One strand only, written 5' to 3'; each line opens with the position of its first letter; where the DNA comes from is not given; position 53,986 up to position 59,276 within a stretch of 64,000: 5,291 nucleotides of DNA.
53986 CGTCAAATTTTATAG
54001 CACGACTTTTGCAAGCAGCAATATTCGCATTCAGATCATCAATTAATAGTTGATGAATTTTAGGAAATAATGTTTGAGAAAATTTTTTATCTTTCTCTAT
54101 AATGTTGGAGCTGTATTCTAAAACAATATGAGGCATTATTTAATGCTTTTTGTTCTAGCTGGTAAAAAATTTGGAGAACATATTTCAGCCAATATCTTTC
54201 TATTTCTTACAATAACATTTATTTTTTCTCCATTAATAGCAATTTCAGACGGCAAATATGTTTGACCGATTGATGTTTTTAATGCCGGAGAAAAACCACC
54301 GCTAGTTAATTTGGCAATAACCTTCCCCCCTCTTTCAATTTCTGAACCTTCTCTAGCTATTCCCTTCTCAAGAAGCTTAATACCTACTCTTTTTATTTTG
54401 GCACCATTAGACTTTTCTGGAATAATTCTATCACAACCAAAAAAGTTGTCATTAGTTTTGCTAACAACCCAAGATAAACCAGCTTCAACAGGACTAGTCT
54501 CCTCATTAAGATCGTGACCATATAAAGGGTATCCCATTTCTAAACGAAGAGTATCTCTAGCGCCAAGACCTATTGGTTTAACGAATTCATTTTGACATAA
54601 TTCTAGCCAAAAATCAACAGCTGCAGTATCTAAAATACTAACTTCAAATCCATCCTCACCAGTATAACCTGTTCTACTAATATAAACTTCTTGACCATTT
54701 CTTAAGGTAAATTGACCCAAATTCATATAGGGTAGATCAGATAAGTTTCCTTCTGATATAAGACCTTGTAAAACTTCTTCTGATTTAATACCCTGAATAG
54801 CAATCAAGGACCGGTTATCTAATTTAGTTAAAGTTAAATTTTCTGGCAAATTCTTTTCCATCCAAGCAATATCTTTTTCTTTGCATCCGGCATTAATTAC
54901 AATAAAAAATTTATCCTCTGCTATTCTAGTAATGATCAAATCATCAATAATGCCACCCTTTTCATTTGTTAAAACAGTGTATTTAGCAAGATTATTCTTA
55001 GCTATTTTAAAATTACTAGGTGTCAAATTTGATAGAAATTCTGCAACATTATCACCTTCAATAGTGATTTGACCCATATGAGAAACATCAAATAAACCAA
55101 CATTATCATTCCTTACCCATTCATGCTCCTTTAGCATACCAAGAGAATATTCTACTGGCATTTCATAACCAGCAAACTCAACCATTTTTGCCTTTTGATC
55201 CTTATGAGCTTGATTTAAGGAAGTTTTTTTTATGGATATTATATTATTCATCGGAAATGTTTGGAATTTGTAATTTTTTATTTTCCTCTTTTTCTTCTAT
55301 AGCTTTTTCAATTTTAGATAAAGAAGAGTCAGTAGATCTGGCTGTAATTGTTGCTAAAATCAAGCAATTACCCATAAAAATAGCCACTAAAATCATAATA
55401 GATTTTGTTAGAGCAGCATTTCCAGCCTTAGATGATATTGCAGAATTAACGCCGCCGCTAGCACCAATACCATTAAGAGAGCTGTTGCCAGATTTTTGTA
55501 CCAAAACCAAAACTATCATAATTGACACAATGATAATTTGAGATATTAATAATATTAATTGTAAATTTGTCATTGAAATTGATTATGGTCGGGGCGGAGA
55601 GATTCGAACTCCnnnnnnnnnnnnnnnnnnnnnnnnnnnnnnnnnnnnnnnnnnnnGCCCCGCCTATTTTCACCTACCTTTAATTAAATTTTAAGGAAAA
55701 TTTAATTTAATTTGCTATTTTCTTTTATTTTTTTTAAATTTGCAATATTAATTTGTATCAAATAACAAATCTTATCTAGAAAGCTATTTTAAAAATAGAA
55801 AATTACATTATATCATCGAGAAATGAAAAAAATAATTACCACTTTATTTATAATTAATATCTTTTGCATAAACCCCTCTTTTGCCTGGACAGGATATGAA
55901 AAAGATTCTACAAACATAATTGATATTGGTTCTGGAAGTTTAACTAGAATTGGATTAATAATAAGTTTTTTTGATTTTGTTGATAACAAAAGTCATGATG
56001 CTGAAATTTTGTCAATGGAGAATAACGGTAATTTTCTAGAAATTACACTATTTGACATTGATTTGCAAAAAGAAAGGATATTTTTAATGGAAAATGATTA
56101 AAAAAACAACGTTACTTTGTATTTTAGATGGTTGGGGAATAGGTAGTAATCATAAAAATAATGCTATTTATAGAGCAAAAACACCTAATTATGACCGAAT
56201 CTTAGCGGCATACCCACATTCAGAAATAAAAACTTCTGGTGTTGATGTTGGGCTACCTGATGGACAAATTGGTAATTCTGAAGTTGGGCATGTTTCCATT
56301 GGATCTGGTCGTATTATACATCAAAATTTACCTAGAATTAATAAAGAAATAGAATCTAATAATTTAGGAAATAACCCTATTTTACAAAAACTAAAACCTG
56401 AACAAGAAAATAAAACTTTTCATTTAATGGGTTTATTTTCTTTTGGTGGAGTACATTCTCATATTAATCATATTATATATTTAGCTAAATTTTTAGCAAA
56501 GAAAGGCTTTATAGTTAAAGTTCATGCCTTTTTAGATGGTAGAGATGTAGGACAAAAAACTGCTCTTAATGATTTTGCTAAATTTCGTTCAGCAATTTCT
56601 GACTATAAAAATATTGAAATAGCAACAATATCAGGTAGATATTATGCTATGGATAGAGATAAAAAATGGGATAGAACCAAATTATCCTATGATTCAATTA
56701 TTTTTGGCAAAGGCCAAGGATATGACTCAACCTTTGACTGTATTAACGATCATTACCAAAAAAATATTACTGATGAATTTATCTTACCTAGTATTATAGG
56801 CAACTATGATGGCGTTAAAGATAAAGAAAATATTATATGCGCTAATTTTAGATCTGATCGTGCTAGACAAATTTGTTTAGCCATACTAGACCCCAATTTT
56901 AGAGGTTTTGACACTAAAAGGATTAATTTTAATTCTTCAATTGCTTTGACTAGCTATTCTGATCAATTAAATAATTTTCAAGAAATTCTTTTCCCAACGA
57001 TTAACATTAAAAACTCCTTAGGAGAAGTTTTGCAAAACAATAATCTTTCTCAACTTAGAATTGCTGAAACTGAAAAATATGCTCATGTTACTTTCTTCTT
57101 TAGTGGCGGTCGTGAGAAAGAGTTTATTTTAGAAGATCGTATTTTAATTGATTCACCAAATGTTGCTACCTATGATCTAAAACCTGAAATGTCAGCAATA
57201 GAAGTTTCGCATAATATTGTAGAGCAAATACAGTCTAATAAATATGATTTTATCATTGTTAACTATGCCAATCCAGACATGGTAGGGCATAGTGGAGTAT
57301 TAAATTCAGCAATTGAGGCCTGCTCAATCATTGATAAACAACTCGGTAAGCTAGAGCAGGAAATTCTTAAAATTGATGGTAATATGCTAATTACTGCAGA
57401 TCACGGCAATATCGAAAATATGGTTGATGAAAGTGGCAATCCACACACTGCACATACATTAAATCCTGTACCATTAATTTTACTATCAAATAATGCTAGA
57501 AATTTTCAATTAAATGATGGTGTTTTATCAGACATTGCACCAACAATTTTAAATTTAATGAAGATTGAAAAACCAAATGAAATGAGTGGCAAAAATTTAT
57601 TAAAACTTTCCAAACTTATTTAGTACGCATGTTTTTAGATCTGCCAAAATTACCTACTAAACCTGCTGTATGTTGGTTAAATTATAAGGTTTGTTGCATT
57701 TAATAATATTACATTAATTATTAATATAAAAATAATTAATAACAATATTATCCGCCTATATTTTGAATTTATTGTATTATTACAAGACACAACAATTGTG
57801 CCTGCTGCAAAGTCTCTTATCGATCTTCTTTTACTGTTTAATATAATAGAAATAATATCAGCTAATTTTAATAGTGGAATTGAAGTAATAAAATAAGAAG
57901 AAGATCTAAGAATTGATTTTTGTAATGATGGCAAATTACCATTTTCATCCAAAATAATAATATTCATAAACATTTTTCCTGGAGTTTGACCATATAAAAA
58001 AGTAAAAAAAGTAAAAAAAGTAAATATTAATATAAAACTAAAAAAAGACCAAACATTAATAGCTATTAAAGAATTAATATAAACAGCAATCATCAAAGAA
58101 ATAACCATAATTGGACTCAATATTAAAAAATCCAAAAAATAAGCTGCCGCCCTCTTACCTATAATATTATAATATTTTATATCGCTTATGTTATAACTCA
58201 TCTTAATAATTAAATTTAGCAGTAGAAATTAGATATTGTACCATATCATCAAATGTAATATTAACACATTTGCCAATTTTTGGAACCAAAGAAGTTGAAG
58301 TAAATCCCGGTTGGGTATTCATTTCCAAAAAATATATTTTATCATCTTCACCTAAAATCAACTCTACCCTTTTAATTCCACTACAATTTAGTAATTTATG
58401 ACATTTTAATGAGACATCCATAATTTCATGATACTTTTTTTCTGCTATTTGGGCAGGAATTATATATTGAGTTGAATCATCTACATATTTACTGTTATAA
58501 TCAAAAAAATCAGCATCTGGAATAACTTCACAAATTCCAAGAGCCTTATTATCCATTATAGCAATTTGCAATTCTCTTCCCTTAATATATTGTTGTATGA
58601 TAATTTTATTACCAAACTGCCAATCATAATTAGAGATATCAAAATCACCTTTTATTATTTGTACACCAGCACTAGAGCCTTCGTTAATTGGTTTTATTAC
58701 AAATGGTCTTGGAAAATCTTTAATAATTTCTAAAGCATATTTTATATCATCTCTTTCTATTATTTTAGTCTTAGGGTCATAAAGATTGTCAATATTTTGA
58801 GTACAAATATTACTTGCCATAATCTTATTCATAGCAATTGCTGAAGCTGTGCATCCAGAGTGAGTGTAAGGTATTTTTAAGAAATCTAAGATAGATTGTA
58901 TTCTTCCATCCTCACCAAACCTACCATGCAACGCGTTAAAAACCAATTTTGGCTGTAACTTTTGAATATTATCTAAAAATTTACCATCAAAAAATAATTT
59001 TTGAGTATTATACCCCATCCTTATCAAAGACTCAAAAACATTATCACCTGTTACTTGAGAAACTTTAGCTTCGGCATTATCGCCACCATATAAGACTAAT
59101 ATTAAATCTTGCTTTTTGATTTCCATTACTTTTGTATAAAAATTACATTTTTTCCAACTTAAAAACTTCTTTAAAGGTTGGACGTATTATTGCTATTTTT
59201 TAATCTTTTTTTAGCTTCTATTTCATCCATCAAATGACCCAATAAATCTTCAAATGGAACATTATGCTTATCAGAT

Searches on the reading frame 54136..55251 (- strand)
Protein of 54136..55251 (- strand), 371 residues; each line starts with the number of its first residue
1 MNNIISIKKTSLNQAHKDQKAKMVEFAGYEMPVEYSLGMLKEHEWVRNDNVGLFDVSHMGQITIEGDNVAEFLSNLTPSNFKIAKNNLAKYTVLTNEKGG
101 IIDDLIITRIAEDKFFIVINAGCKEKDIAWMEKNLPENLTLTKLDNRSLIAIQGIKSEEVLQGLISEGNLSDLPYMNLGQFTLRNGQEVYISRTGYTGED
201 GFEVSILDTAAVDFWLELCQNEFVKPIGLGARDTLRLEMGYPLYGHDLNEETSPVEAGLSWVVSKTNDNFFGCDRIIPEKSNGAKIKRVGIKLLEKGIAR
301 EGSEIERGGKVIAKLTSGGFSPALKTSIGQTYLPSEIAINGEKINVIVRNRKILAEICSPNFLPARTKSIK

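Call 75: search_protein_families(library=pfam, proteins=[window:54136-55251:-], max_evalue=0.00001)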
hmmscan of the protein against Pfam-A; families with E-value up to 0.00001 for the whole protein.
window:54136-55251:- (371 aa): 2 families
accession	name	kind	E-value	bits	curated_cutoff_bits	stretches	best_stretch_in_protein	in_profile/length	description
PF01571.26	GCV_T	-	9.7e-85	284.3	25.6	1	12-262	1-255/255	Aminomethyltransferase folate-binding domain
PF08669.17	GCV_T_C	-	1.4e-13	51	25.9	1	287-362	2-78/80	Glycine cleavage T-protein C-terminal barrel domain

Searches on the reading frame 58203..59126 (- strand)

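Call 75: search_protein_families(library=pfam, proteins=[window:58203-59126:-], max_evalue=0.00001)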
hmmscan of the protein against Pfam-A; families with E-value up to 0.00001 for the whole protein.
window:58203-59126:- (307 aa): 4 families
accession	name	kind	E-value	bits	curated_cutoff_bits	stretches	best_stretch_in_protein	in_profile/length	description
PF07478.18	Dala_Dala_lig_C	-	6.7e-42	143.7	24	1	129-300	26-203/204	D-ala D-ala ligase C-terminus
PF01820.27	Dala_Dala_lig_N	-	6e-15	56.3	34.6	1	56-88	87-119/121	D-ala D-ala ligase N-terminus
PF13535.11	ATP-grasp_4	-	8.8e-08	32.4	27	0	139-272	2-151/160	ATP-grasp domain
PF02655.19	ATP-grasp_3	-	1.6e-06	28.8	23.2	1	131-271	23-155/160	ATP-grasp domain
